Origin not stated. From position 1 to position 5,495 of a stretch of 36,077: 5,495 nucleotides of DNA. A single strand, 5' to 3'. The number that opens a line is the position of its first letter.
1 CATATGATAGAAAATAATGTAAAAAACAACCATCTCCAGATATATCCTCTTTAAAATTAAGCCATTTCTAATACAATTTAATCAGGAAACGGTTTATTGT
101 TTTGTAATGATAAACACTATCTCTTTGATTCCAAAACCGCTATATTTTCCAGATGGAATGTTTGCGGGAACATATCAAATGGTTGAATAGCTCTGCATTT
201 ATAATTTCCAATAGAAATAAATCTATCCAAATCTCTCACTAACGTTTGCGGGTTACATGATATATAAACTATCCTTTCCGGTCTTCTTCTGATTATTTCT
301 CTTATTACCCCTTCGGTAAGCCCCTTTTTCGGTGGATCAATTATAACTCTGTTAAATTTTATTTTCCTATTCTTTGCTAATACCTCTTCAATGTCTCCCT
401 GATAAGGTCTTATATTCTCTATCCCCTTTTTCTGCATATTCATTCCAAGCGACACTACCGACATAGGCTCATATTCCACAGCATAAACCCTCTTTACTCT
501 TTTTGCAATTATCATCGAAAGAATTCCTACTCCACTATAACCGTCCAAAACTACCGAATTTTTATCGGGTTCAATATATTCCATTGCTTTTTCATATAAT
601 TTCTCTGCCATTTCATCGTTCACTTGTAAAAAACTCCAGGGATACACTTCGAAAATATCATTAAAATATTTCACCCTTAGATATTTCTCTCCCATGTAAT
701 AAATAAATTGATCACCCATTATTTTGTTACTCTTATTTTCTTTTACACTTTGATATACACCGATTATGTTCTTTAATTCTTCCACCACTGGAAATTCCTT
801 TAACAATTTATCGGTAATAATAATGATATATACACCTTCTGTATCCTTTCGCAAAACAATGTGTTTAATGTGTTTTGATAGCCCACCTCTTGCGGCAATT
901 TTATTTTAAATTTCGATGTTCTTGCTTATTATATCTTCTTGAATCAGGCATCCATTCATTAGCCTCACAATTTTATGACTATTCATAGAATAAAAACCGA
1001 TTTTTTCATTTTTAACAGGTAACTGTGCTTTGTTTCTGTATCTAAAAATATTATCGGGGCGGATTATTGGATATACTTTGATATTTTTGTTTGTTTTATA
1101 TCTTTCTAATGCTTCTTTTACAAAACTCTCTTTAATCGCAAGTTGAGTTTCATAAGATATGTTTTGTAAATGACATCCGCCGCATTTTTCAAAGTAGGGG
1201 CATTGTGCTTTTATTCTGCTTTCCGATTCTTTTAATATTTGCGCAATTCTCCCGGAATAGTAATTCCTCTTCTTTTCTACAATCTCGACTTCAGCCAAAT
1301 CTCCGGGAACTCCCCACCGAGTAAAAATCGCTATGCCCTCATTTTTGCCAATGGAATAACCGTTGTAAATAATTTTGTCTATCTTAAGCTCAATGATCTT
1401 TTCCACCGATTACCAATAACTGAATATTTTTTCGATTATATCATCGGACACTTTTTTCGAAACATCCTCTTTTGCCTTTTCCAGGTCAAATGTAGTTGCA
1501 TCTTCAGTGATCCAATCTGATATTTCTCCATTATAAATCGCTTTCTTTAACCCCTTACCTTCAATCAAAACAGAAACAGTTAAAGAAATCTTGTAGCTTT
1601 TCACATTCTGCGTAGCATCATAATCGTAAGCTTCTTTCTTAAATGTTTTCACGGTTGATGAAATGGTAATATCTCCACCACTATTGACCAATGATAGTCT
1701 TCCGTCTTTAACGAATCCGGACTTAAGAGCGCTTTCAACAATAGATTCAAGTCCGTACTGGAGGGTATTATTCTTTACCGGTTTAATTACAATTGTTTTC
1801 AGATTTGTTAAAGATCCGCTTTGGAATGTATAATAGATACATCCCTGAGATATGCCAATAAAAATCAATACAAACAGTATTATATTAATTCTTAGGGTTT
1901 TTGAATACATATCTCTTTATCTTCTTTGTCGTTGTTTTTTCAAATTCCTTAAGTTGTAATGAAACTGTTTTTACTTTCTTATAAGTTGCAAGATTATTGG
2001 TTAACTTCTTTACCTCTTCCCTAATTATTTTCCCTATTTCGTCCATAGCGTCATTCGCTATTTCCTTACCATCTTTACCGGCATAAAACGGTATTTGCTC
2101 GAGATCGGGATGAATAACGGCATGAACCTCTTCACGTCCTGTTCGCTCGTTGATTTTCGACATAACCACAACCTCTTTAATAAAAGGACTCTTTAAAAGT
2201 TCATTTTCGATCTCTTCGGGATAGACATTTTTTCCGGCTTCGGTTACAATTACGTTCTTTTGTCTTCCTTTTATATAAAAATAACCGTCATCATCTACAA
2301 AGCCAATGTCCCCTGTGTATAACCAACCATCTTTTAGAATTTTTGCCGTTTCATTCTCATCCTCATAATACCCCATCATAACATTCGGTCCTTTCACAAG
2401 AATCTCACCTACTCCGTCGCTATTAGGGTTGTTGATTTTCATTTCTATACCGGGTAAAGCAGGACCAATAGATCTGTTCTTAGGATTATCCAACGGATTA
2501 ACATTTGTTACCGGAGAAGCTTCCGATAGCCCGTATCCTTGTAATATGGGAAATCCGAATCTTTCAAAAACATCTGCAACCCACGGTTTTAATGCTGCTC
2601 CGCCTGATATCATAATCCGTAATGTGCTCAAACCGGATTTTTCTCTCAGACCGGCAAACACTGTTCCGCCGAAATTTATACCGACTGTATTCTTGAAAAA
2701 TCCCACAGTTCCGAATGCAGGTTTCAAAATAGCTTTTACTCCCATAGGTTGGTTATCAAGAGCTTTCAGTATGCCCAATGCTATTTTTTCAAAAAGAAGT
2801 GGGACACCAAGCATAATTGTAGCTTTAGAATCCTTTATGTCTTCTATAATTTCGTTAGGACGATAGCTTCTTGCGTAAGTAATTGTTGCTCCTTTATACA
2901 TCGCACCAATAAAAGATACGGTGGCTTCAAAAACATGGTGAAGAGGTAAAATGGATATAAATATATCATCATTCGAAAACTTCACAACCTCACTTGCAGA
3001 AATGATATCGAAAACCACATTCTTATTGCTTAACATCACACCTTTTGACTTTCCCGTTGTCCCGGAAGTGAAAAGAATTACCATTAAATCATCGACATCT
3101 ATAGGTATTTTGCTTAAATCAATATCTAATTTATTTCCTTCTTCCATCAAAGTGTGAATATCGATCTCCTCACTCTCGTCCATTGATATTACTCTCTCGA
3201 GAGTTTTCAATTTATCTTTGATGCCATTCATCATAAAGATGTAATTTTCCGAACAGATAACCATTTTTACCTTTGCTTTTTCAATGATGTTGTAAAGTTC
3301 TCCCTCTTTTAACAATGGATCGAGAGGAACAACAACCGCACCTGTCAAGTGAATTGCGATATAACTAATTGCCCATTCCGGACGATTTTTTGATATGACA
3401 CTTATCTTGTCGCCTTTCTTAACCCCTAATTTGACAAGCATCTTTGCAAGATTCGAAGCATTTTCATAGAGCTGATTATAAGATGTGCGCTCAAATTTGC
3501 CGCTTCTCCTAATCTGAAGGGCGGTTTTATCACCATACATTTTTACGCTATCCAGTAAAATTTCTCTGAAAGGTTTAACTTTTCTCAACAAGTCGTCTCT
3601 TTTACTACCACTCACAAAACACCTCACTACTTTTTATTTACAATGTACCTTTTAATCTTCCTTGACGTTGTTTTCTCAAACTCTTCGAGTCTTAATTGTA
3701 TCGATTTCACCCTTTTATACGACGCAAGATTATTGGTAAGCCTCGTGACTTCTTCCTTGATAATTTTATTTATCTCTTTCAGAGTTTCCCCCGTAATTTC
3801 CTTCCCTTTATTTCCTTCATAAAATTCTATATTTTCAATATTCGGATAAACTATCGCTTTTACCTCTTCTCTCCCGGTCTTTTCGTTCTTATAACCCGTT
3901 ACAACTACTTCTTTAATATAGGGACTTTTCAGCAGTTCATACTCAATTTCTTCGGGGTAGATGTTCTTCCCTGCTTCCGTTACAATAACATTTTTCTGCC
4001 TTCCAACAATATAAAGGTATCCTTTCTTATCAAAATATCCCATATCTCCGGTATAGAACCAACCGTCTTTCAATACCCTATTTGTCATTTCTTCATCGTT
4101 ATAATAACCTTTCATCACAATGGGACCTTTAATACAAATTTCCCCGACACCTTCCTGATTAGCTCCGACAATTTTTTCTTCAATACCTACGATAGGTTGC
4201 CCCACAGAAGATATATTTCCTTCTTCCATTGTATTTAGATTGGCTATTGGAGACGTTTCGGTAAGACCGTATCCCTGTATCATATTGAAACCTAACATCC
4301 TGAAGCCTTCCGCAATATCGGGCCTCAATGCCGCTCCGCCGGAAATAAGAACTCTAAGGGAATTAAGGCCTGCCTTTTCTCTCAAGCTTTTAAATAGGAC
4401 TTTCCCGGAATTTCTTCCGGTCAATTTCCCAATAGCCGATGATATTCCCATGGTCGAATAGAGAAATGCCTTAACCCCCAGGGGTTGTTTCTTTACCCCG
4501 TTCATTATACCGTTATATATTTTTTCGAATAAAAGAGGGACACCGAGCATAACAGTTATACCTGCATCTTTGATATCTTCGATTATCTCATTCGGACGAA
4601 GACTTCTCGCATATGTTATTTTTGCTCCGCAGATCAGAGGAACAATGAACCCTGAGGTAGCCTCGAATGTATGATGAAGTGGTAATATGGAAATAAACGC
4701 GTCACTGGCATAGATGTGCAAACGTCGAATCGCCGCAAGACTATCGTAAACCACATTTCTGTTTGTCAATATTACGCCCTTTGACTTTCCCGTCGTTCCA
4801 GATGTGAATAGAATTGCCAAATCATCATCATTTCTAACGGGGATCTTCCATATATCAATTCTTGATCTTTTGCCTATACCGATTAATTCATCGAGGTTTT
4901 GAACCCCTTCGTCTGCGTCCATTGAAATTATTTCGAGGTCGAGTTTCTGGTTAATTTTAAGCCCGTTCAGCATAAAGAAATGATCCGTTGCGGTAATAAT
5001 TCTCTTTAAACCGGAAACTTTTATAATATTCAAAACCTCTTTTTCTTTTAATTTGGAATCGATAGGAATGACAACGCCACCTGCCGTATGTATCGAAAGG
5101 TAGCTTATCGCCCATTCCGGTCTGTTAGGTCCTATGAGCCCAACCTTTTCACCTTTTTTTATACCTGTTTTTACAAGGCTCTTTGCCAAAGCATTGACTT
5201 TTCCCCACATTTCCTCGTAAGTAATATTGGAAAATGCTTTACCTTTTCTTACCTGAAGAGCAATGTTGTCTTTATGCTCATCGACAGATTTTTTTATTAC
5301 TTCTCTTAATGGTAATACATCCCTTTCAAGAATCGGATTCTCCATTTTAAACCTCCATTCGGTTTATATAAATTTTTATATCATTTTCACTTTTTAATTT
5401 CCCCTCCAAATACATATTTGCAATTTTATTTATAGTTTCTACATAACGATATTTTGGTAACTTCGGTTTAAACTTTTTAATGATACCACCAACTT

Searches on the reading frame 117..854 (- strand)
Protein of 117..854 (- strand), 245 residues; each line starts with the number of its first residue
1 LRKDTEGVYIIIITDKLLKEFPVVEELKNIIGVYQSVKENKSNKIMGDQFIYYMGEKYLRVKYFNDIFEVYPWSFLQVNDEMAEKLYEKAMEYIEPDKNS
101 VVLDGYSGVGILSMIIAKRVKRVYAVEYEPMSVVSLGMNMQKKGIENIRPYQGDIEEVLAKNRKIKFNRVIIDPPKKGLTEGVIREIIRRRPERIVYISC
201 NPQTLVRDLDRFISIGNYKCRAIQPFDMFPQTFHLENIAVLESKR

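Call 21: search_protein_families(library=pfam, proteins=[window:117-854:-], max_evalue=0.0001)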
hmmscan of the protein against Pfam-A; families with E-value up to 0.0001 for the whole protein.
window:117-854:- (245 aa): 7 families
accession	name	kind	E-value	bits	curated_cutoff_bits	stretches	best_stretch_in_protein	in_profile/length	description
PF05958.17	tRNA_U5-meth_tr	-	5.3e-22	78.7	23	1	56-242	160-355/357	tRNA (Uracil-5-)-methyltransferase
PF02475.24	TRM5-TYW2_MTfase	-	4.4e-11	43.4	28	1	97-177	35-115/164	TRM5/TYW2 methyltransferase domain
PF03602.21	Cons_hypoth95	-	6.1e-07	29.7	24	1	82-187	28-136/182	Conserved hypothetical protein 95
PF05175.20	MTS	-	5.3e-06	26.6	23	1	92-188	25-123/170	Methyltransferase small domain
PF13847.12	Methyltransf_31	-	2.8e-05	24.3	27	1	97-201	2-111/145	Methyltransferase domain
PF00398.26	RrnaAD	-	3.7e-05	23.4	24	1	84-136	16-68/263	Ribosomal RNA adenine dimethylase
PF09445.16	Methyltransf_15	-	4.9e-05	23.4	22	1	101-178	3-83/165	RNA cap guanine-N2 methyltransferase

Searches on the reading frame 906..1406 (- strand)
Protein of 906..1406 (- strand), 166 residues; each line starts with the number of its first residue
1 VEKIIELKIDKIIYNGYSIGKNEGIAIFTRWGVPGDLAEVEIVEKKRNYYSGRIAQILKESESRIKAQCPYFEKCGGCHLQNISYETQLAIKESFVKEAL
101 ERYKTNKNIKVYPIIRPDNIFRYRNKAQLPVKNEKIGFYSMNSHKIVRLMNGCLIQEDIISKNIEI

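Call 21: search_protein_families(library=pfam, proteins=[window:906-1406:-], max_evalue=0.0001)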
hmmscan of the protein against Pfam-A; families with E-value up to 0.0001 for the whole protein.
window:906-1406:- (166 aa): 0 families

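Call 27: search_protein_families(library=pfam, proteins=[window:906-1406:-], max_evalue=0.001)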
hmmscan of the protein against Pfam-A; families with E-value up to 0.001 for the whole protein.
window:906-1406:- (166 aa): 1 family
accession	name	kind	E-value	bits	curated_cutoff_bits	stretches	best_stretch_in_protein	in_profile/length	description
PF01938.26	TRAM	-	0.00091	19.5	21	0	4-54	7-60/61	TRAM domain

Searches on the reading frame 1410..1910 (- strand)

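Call 21: search_protein_families(library=pfam, proteins=[window:1410-1910:-], max_evalue=0.0001)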
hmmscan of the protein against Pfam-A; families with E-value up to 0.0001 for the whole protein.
window:1410-1910:- (166 aa): 1 family
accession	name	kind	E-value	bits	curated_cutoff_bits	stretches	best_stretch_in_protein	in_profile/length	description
PF04390.17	LptE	-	1.9e-08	35.4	23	1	37-164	1-116/118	Lipopolysaccharide-assembly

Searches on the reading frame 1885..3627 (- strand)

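Call 21: search_protein_families(library=pfam, proteins=[window:1885-3627:-], max_evalue=0.0001)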
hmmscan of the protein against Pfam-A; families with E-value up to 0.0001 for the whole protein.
window:1885-3627:- (580 aa): 1 family
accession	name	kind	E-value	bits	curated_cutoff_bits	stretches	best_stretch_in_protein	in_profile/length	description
PF00501.34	AMP-binding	-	3e-83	280.2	29.9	1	27-421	4-384/384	AMP-binding enzyme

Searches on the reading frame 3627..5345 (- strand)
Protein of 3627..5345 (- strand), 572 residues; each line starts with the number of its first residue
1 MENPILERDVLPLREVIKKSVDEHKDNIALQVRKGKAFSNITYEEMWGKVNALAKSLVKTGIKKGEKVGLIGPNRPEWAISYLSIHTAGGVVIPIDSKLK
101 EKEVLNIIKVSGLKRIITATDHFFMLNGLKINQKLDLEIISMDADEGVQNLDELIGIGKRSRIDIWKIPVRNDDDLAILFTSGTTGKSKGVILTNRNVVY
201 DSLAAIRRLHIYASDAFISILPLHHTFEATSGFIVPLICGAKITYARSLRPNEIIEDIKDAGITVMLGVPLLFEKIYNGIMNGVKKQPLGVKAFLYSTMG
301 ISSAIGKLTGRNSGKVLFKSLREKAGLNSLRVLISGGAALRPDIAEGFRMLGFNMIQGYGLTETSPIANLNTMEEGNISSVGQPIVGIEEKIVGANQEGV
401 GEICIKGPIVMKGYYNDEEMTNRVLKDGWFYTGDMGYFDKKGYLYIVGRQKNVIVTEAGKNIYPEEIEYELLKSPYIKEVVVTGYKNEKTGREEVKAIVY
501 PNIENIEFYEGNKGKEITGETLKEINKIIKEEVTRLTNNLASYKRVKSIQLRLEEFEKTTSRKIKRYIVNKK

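Call 21: search_protein_families(library=pfam, proteins=[window:3627-5345:-], max_evalue=0.0001)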
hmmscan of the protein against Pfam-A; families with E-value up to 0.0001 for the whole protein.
window:3627-5345:- (572 aa): 2 families
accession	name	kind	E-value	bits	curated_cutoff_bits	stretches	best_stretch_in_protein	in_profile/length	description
PF00501.34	AMP-binding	-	1.1e-75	255.3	29.9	1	19-415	3-384/384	AMP-binding enzyme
PF13193.12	AMP-binding_C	-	1.3e-05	26.5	24.5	1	466-563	1-76/76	AMP-binding enzyme C-terminal domain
